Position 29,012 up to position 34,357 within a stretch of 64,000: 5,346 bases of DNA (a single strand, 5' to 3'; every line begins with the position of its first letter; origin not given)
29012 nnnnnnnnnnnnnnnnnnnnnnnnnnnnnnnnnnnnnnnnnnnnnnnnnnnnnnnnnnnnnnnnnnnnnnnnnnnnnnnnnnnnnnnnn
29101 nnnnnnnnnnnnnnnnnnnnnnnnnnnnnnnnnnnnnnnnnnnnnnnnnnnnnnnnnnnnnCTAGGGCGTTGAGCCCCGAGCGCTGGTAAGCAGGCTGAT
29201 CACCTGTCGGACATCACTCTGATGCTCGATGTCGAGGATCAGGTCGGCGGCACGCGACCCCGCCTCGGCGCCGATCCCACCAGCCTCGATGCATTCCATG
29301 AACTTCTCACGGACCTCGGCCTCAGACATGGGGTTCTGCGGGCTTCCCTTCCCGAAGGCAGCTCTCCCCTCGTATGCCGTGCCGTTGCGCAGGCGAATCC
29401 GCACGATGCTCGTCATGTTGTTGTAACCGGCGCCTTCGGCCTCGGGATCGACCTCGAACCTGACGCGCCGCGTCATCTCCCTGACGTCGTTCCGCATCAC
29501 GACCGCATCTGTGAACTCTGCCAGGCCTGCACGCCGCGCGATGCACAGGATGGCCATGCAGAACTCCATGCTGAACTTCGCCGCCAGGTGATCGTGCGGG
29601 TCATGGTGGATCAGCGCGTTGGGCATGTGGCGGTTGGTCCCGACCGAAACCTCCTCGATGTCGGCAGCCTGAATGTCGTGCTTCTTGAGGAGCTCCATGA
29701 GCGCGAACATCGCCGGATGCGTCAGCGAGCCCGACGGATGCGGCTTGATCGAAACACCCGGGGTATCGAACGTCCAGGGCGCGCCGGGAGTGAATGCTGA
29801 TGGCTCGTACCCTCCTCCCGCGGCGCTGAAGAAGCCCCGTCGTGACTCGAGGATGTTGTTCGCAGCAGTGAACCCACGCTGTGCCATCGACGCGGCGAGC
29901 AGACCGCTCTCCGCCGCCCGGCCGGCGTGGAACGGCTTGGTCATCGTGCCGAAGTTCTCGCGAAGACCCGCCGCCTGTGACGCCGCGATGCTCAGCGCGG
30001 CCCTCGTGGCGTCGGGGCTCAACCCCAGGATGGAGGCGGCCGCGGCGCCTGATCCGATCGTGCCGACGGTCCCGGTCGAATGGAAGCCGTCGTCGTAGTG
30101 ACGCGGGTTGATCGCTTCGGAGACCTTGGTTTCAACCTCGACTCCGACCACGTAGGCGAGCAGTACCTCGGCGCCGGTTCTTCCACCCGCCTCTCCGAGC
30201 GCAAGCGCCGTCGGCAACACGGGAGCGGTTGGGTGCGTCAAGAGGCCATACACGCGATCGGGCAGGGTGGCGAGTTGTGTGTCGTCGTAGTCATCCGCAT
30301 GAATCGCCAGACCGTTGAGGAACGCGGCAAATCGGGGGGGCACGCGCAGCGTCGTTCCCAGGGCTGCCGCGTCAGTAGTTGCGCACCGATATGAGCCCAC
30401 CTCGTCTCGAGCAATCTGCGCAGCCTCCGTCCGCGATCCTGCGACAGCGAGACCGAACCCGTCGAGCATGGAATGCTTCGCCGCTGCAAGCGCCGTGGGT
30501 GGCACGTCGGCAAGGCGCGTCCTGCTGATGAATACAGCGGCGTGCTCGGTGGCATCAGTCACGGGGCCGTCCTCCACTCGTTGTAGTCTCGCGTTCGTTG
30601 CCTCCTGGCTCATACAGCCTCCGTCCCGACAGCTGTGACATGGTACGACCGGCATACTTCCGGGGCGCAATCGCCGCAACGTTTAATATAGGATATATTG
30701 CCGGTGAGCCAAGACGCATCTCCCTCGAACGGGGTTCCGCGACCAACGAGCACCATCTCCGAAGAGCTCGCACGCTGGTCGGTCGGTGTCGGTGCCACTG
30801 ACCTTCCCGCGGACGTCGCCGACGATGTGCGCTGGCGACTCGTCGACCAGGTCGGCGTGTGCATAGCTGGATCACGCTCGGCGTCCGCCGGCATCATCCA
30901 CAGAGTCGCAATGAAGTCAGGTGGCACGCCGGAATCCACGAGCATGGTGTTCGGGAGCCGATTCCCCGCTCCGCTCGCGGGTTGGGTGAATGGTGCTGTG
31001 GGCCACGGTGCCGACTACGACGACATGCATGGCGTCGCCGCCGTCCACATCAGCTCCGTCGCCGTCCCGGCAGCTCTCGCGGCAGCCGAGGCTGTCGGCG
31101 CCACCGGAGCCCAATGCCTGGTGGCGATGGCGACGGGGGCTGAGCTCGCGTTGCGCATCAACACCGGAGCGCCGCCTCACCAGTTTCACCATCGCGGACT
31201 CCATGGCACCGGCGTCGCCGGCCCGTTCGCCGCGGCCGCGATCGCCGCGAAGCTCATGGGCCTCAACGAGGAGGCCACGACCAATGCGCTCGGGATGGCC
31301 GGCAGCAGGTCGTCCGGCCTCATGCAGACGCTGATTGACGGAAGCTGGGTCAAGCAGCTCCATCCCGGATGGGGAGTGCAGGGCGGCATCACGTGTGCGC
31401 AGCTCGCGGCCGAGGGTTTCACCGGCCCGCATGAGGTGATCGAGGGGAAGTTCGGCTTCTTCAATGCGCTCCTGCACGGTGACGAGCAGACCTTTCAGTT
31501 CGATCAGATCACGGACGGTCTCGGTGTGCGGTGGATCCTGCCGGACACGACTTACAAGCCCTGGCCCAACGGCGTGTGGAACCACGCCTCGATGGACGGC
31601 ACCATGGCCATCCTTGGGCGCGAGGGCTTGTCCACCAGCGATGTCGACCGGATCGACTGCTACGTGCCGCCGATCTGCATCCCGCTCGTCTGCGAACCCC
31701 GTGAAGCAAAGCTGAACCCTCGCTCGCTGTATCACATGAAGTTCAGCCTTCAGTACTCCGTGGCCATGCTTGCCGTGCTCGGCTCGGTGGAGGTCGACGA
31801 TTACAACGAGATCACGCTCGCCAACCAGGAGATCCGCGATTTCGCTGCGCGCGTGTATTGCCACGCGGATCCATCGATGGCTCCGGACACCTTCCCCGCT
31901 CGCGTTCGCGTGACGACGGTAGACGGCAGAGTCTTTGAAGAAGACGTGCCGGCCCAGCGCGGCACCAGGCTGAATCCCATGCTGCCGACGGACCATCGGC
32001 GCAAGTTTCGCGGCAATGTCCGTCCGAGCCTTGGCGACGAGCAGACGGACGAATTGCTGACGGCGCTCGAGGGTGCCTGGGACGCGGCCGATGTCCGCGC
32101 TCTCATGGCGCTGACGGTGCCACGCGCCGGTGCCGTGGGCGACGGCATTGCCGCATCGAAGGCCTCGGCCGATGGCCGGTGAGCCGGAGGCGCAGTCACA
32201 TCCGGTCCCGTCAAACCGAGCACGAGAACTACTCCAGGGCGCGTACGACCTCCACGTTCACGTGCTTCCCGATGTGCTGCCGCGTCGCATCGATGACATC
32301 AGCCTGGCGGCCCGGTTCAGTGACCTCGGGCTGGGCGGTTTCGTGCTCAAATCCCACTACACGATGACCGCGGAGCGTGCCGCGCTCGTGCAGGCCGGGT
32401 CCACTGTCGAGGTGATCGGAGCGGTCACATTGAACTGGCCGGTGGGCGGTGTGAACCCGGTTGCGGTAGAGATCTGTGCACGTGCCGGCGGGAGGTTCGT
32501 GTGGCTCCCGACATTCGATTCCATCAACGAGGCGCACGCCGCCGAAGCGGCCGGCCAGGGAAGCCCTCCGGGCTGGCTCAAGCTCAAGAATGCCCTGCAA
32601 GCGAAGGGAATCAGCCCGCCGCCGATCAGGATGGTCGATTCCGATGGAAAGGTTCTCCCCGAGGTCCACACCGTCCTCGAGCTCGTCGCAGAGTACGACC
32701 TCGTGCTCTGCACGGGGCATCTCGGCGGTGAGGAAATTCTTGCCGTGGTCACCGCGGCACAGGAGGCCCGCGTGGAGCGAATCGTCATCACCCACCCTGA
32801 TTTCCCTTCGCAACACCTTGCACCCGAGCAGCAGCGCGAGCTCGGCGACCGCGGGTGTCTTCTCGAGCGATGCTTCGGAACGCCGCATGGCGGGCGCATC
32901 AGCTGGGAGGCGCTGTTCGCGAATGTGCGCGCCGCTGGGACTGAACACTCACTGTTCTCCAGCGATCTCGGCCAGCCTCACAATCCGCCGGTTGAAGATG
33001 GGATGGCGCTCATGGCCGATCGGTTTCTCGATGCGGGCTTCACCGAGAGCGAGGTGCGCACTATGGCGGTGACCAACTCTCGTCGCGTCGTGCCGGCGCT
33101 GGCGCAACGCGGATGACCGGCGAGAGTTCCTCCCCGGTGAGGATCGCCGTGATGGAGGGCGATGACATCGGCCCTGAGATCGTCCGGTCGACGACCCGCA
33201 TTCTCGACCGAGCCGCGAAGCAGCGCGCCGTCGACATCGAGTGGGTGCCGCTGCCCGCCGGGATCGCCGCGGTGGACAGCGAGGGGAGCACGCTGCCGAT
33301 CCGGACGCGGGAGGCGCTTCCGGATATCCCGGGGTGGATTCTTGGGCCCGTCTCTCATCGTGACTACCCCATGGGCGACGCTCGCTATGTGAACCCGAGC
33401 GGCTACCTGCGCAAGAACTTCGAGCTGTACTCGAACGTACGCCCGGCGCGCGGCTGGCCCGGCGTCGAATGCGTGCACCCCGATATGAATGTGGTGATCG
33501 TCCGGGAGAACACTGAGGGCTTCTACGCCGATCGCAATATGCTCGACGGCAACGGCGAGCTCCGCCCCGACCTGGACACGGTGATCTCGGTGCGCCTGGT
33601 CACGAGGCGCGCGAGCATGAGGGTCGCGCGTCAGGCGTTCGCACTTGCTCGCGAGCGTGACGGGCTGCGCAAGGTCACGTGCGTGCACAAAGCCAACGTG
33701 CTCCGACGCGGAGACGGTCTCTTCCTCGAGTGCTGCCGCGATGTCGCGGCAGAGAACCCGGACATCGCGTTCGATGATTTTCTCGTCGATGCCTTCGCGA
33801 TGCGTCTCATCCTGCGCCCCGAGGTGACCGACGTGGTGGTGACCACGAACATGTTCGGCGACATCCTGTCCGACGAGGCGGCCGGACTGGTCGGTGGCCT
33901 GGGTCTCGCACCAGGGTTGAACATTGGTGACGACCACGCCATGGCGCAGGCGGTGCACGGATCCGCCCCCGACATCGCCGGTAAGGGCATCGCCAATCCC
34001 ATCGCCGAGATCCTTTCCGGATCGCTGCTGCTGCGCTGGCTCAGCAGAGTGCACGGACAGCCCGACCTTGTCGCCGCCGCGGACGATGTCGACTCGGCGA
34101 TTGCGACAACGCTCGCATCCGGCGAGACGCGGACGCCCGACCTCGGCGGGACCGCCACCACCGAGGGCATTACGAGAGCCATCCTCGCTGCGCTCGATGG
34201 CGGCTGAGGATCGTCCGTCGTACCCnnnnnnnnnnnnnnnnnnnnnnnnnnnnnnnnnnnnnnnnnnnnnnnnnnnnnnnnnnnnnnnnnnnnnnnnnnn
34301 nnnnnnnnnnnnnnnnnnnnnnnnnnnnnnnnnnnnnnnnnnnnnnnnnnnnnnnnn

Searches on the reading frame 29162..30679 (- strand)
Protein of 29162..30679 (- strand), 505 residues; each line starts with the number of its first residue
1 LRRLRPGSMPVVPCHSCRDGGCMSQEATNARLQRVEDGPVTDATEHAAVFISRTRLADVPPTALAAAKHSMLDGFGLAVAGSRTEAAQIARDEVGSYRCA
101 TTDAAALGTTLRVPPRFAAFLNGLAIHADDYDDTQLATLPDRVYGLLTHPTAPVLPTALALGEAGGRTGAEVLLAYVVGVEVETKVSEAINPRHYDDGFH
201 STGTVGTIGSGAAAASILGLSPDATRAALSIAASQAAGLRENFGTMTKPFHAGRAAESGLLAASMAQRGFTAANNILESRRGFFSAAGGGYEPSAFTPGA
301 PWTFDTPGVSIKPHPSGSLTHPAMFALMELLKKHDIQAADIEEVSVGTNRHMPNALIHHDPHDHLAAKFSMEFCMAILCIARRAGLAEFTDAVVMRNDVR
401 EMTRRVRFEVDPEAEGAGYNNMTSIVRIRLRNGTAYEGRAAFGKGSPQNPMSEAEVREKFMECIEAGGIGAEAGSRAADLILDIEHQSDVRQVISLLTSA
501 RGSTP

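Call 7: search_protein_families(library=pfam, proteins=[window:29162-30679:-])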
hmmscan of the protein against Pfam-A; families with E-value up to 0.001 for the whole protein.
window:29162-30679:- (505 aa): 2 families
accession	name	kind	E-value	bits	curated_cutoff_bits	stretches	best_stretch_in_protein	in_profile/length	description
PF03972.19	MmgE_PrpD_N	-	5.6e-60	203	32.1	1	47-292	3-240/244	MmgE/PrpD N-terminal domain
PF19305.4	MmgE_PrpD_C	-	4.7e-31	108.4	32.1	1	314-466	1-154/173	MmgE/PrpD C-terminal domain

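Call 57: search_protein_families(library=ncbifam, proteins=[window:29162-30679:-], max_evalue=1e-10)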
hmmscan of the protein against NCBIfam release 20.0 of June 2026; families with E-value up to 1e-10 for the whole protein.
window:29162-30679:- (505 aa): 0 families

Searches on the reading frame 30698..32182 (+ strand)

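Call 7: search_protein_families(library=pfam, proteins=[window:30698-32182:+])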
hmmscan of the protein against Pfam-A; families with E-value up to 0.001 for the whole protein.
window:30698-32182:+ (494 aa): 2 families
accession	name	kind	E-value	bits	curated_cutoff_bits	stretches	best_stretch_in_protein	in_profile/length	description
PF03972.19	MmgE_PrpD_N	-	4.4e-59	200.1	32.1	1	22-266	1-243/244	MmgE/PrpD N-terminal domain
PF19305.4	MmgE_PrpD_C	-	2.6e-26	92.9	32.1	1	294-452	6-165/173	MmgE/PrpD C-terminal domain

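Call 57: search_protein_families(library=ncbifam, proteins=[window:30698-32182:+], max_evalue=1e-10)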
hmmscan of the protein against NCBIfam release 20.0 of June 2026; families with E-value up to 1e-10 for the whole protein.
window:30698-32182:+ (494 aa): 1 family
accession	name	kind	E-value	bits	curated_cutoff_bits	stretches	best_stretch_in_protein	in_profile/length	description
NF042438.1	PrpD_hiGCgrampos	equivalog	5.6e-15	54.9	950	1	30-284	29-280/499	2-methylcitrate dehydratase PrpD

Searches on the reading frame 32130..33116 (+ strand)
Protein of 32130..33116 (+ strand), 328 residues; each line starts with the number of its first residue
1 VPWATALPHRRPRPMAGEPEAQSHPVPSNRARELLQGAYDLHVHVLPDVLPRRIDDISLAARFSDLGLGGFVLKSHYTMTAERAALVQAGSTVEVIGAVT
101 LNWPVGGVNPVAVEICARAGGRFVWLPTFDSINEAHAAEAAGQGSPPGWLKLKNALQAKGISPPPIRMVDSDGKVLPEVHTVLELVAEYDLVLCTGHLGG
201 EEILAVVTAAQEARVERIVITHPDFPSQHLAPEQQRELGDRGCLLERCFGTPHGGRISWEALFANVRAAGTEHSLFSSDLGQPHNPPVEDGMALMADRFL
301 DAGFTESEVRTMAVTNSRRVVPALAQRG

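Call 84: search_protein_families(library=pfam, proteins=[window:32130-33116:+], max_evalue=0.00001)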
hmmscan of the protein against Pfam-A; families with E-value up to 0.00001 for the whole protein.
window:32130-33116:+ (328 aa): 1 family
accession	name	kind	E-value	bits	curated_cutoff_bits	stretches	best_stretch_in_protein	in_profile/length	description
PF19799.5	DUF6282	-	2.4e-64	217.1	26.8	1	37-246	1-196/196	Family of unknown function (DUF6282)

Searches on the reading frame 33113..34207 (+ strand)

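Call 84: search_protein_families(library=pfam, proteins=[window:33113-34207:+], max_evalue=0.00001)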
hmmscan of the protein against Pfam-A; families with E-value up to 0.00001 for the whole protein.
window:33113-34207:+ (364 aa): 1 family
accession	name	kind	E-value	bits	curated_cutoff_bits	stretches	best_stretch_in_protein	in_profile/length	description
PF00180.25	Iso_dh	-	1.6e-87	294.4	27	1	11-356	2-347/348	Isocitrate/isopropylmalate dehydrogenase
